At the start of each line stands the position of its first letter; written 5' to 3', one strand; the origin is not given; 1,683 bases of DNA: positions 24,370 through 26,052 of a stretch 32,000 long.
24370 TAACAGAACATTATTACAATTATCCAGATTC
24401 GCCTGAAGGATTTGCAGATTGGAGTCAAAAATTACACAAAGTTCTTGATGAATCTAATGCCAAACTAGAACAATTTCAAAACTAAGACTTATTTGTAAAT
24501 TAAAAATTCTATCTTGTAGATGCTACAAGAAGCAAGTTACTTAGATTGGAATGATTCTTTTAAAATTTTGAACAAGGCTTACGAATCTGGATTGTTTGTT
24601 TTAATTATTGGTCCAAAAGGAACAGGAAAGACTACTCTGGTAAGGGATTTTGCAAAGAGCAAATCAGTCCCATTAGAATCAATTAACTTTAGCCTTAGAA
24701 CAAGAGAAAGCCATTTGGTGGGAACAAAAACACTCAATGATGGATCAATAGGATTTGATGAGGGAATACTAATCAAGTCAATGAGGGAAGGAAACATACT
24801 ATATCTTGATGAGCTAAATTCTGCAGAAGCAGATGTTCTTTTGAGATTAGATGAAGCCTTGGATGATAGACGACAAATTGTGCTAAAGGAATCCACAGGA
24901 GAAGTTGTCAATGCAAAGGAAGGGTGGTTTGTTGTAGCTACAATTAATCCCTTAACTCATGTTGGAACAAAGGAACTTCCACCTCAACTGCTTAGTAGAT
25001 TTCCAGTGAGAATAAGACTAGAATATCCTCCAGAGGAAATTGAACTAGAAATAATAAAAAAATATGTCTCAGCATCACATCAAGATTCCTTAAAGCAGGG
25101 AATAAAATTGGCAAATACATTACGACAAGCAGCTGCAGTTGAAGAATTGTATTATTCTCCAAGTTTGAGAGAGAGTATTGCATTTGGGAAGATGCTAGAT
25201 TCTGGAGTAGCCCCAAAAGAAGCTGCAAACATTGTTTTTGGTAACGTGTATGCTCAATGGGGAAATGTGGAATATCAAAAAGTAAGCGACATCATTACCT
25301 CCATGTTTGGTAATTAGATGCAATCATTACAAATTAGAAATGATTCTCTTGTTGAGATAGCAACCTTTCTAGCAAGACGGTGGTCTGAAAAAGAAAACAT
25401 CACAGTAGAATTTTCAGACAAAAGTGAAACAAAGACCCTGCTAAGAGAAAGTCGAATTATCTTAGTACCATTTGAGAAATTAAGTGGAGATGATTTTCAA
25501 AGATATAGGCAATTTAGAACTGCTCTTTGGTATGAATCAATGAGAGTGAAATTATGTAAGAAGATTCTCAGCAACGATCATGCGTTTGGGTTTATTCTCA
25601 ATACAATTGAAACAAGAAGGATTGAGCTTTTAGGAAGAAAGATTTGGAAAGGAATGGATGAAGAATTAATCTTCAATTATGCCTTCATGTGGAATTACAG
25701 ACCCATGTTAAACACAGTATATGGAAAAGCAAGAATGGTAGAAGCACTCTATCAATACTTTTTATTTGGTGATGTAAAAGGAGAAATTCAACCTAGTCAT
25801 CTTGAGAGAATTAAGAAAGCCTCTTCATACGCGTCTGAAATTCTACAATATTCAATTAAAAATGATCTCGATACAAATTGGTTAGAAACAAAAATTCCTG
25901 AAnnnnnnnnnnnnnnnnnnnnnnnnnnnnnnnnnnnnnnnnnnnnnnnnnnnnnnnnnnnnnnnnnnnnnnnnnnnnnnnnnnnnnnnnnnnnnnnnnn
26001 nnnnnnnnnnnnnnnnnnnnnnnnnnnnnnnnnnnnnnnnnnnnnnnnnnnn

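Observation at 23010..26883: Tightly coupled NorQ/CbbQ-like AAA+ ATPase and NorD-like VWA protein with no known client, downstream of an unusually long GGR-family flavoprotein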

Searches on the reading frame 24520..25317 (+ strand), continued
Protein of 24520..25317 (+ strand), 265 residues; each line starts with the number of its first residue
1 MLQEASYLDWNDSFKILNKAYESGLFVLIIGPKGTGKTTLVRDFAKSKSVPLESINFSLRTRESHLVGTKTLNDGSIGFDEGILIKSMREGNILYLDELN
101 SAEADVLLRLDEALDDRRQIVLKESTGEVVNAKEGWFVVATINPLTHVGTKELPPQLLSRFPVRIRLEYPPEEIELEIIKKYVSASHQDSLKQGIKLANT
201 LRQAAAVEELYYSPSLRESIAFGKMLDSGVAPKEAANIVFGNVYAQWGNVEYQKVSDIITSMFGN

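Call 70: get_annotated_region(hit=H58, flank=4500)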
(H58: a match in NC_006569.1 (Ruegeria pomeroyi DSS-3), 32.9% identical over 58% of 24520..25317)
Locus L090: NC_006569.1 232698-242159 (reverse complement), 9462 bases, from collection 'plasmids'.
description: Ruegeria pomeroyi DSS-3 megaplasmid, complete sequence
organism: Ruegeria pomeroyi DSS-3 (NCBI taxid 246200)
taxonomy: Bacteria; Pseudomonadota; Alphaproteobacteria; Rhodobacterales; Roseobacteraceae; Ruegeria; Ruegeria pomeroyi; Ruegeria pomeroyi DSS-3
host: -; source: -; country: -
typing (MOB-suite, as given by PLSDB): non-mobilizable; replicon rep_cluster_95
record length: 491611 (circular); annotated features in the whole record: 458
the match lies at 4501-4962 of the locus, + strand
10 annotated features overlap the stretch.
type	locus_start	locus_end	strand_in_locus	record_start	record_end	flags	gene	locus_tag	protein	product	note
CDS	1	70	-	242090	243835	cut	-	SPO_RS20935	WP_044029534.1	cytochrome D1 domain-containing protein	-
CDS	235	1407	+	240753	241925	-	-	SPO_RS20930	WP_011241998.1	NnrS family protein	-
CDS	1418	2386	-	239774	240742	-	-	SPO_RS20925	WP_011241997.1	zinc transporter ZntB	-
CDS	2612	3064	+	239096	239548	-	-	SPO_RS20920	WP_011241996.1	cytochrome c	-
CDS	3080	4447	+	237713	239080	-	-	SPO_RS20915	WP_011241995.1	cbb3-type cytochrome c oxidase subunit I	GO:0009060 - aerobic respiration [Evidence IEA]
CDS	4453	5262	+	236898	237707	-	-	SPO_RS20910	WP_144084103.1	CbbQ/NirQ/NorQ/GpvN family protein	-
CDS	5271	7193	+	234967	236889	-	-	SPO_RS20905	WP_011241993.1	VWA domain-containing protein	-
CDS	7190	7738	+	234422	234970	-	-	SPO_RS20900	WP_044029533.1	cytochrome c oxidase subunit 3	-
CDS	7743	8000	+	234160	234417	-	-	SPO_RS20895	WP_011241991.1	cytochrome C oxidase subunit IV family protein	-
CDS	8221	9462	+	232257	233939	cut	-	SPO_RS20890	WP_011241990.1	Na/Pi cotransporter family protein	GO:0044341 - sodium-dependent phosphate transport [Evidence IEA]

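Call 89: search_protein_families(library=padloc, proteins=[window:24520-25317:+], max_evalue=0.001)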
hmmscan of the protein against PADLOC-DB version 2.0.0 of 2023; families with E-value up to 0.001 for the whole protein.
window:24520-25317:+ (265 aa): 10 families
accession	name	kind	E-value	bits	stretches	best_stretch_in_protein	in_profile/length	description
PDLC04606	PDC-M37B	-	9.3e-08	29.6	1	12-173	161-323/390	-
PDLC04605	PDC-M37B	-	9.3e-08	29.6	1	13-193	292-473/518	-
PDLC01994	RtcR_PspF1--CARF_AAA_HTH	-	4.1e-05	20.8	1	27-120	184-280/468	-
PDLC04140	mad8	-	5.3e-05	20.9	1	22-47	25-50/314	mads_8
PDLC02196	IetA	-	0.00014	19.4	0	24-52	122-150/374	-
PDLC02497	BrxF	-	0.00032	18.5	0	8-60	5-55/158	BrxF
PDLC04232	IetA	-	0.00054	17.5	0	27-57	119-149/330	-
PDLC02195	IetA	-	0.00065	17.1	0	9-52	122-165/395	-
PDLC05065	PDC-S68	-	0.00065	15.5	1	13-51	610-647/1221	-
PDLC02499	BrxF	-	0.0009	17.6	0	26-62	23-59/133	BrxF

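Call 96: find_related_loci(query=A5, collection=viral_contigs, flank=8000)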
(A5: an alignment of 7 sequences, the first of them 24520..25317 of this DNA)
Query A5 (265 aa) in viral_contigs; peptide patterns used: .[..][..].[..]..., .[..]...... (x = any residue, [..] = any of these).
600 stretches matched a pattern (row limit reached: there are more); 38 encode a relative of the query (tblastn E <= 1e-3); 38 distinct loci.
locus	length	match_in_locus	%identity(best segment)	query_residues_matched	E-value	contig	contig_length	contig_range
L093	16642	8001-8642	28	12-217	3e-13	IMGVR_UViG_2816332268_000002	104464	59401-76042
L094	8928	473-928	28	15-161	5e-13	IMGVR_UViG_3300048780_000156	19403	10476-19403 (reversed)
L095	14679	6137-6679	24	2-180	8e-13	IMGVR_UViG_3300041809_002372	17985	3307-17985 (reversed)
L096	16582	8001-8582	28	29-227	3e-10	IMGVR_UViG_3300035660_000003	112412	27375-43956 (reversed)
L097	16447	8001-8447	29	31-169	1e-8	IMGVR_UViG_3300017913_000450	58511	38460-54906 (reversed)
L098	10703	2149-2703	25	31-204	2e-8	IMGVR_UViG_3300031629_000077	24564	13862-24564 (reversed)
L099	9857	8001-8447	29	31-169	4e-8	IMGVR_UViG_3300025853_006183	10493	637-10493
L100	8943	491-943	28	29-169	5e-8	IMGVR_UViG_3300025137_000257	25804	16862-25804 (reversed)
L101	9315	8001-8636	24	18-226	4e-7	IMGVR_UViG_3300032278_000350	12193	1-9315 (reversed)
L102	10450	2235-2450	43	31-100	6e-7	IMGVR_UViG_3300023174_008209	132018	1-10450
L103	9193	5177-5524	32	31-143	1e-6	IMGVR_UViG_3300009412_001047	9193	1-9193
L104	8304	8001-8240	39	23-100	3e-6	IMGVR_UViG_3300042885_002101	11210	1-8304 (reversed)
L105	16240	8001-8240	39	23-100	4e-6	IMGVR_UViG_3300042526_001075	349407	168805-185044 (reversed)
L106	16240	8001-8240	39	23-100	7e-6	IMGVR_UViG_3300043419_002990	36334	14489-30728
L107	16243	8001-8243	40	24-102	1e-5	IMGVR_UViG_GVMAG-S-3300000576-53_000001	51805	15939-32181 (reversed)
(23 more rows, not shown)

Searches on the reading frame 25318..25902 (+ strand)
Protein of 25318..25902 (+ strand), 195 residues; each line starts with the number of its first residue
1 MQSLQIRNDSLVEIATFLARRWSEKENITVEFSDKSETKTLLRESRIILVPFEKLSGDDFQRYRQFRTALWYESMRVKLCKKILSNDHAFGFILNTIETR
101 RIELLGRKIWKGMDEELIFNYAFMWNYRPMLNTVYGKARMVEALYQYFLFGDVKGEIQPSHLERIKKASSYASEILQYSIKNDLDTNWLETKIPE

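Call 63: search_solved_structures(query=A4, max_evalue=10, show_alignments=4)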
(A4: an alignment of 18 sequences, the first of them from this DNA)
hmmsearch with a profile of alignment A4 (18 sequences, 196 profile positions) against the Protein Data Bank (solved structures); distinct sequences matched with E-value up to 10: 14.
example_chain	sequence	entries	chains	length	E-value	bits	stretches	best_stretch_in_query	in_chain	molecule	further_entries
9pff_H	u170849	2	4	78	0.11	15.3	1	138-183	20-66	Syntaxin-1A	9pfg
1jth_B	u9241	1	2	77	0.11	15.3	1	138-183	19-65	syntaxin 1a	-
1hvv_A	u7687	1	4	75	0.13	15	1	138-182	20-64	SYNTAXIN 1A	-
1sfc_B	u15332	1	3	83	0.14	15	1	137-182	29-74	PROTEIN (SYNTAXIN 1A)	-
2n1t_B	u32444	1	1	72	0.16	14.8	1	137-182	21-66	Syntaxin-1A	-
1urq_B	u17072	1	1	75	0.17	14.7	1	137-182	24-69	SYNTAXIN 1A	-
2m8r_A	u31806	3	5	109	0.2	14.4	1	137-183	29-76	Syntaxin-1A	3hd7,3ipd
3j96_L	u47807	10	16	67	0.2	14.4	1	137-181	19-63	Syntaxin-1A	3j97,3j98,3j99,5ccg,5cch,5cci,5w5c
5kj7_B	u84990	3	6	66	0.2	14.4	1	138-181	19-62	Syntaxin-1A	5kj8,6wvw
1n7s_B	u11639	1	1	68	0.21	14.4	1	137-181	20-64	Syntaxin 1A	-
21vu_H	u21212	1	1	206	0.25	14.1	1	86-170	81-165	Cobaltochelatase subunit CobT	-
3rk2_B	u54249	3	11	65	0.31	13.8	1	137-180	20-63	Syntaxin-1A | Syntaxin 1a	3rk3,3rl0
2nn6_E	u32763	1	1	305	1.2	11.9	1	73-124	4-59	Exosome complex exonuclease RRP42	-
9uka_G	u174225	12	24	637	1.7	11.4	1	88-168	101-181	Cobaltochelatase subunit CobT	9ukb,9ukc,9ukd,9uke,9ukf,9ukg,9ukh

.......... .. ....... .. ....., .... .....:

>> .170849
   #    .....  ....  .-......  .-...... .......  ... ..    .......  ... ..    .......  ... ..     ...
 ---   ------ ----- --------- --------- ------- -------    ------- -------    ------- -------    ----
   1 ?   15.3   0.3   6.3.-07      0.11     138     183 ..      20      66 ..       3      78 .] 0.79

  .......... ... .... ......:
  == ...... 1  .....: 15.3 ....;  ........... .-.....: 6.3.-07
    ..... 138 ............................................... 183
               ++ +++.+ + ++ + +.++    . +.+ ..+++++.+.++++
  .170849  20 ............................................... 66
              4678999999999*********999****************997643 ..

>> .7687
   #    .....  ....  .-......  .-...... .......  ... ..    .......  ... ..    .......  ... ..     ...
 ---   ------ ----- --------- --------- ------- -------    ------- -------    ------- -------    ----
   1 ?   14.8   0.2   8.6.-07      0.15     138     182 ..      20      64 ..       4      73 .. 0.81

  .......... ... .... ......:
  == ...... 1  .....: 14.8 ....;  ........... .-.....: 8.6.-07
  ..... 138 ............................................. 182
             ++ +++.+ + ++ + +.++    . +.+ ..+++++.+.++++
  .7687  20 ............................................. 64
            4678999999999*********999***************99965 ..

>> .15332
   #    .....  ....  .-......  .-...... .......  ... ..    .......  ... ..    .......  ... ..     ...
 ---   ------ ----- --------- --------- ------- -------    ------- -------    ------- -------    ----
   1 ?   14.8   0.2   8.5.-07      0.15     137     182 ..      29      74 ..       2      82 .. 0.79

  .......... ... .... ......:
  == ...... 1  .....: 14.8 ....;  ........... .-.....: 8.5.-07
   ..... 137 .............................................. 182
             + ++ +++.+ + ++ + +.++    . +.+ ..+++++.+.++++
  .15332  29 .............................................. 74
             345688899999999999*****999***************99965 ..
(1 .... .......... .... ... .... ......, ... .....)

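Call 71: predict_structure(alignment_id=A4)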
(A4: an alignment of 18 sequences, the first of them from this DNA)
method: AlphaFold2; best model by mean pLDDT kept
length: 195 residues; sequences in the alignment: 18
mean_pLDDT: 92.2   pTM: 0.86
mean pLDDT of the five models: 92.2, 91.9, 91.4, 91.0, 90.8
residues with pLDDT >= 90: 164; 70-90: 24; 50-70: 4; < 50: 3
segments of 3 or more residues with pLDDT < 50: 1-3
pLDDT, mean of each block of 10 residues (from residue 1): 61 95 97 89 94 91 95 95 84 93 95 94 94 93 96 96 97 97 95 92
secondary structure, 60 per line:
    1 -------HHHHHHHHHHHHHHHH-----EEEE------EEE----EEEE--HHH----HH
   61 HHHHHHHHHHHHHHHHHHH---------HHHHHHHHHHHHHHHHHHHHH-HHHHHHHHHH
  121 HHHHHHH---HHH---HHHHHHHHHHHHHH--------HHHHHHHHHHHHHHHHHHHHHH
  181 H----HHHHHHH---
elements in order: H8-23 E29-32 E39-41 E46-49 H59-79 H89-109 H111-127 H137-150 H159-181 H186-192

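Call 75: fold_search(model_id=the predicted structure, library=pdb)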
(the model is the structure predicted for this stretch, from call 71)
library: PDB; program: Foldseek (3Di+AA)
matches with E <= 10: 79; with E <= 0.001: 0
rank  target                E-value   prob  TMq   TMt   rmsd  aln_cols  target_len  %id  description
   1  4qhf                  2.8e-01  0.92  0.35  0.55   5.6       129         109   12  Crystal structure of Methanocaldococcus jannaschii monomeric selecase (released 2014-07-16)
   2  4qhj_A                3.1e-01  0.96  0.36  0.58   4.5       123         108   13  Crystal structure of Methanocaldococcus jannaschii selecase mutant I100F+H107F (released 2014-07-16)
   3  4jiu                  6.4e-01  0.87  0.35  0.59   5.4       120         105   13  Crystal structure of the metallopeptidase zymogen of Pyrococcus abyssi abylysin (released 2013-06-12)
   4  4qhi_C                6.4e-01  0.77  0.31  0.51   5.9       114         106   16  Crystal structure of Methanocaldococcus jannaschii selecase mutant R36W (released 2014-07-16)
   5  4qhg                  7.1e-01  0.77  0.35  0.56   5.7       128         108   13  Crystal structure of Methanocaldococcus jannaschii dimeric selecase (released 2014-07-16)
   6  8p0i_B                7.5e-01  0.33  0.35  0.10  13.1       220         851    9  Crystal structure of the open conformation of insulin-regulated aminopeptidase in complex with a small-MW inhibitor (released 2024-09-04)
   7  6sna_A                8.3e-01  0.28  0.28  0.22   9.8       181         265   10  Crystal structure of Antirestriction ArdC protein from R388 plasmid. Mn(II)-bound structure. (released 2020-04-15)
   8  4pj6_B                9.7e-01  0.28  0.34  0.11  11.4       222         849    8  Crystal Structure of Human Insulin Regulated Aminopeptidase with Lysine in Active Site (released 2014-12-03)
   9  4qhi_A                1.1e+00  0.72  0.34  0.55   5.4       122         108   12  Crystal structure of Methanocaldococcus jannaschii selecase mutant R36W (released 2014-07-16)
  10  4z7i_A                1.2e+00  0.33  0.38  0.12  11.1       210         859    8  Crystal structure of insulin regulated aminopeptidase in complex with ligand (released 2015-08-26)
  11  4p8q_A                1.5e+00  0.18  0.32  0.11  11.6       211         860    8  Crystal Structure of Human Insulin Regulated Aminopeptidase with Alanine in Active Site (released 2014-12-03)
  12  1i4l_A                1.6e+00  0.02  0.12  0.13  23.0       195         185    8  CRYSTAL STRUCTURE ANALYSIS OF RAC1-GDP IN COMPLEX WITH ARFAPTIN (P41) (released 2001-05-16)
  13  4qhi_B                1.8e+00  0.44  0.33  0.52   6.0       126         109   11  Crystal structure of Methanocaldococcus jannaschii selecase mutant R36W (released 2014-07-16)
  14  8cgw_A                1.8e+00  0.14  0.30  0.10  13.7       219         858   10  Insulin-regulated aminopeptidase (IRAP) in complex with an allosteric benzopyran-based inhibitor (released 2024-01-31)
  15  8cgp_A                2.3e+00  0.14  0.32  0.11  13.1       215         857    9  Insulin regulated aminopeptidase (IRAP) in complex with an allosteric aryl sulfonamide inhibitor (released 2024-01-31)
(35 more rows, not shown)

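Call 76: search_protein_families(library=pfam, alignment_id=A4, max_evalue=10)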
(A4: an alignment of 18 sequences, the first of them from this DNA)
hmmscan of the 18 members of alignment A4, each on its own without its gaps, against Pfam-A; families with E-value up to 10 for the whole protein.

A. member 1, seq(195 aa): 0 families

B. families by the number of members that match (of 18 scanned): 4 families
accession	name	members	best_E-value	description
PF06213.17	CobT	3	0.051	Cobalamin biosynthesis protein CobT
PF17155.10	GAPES1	1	0.0022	Gammaproteobacterial periplasmic sensor domain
PF17472.7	DUF5425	1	0.053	Family of unknown function (DUF5425)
PF18818.7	MPTase-PolyVal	1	0.061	Zincin-like metallopeptidase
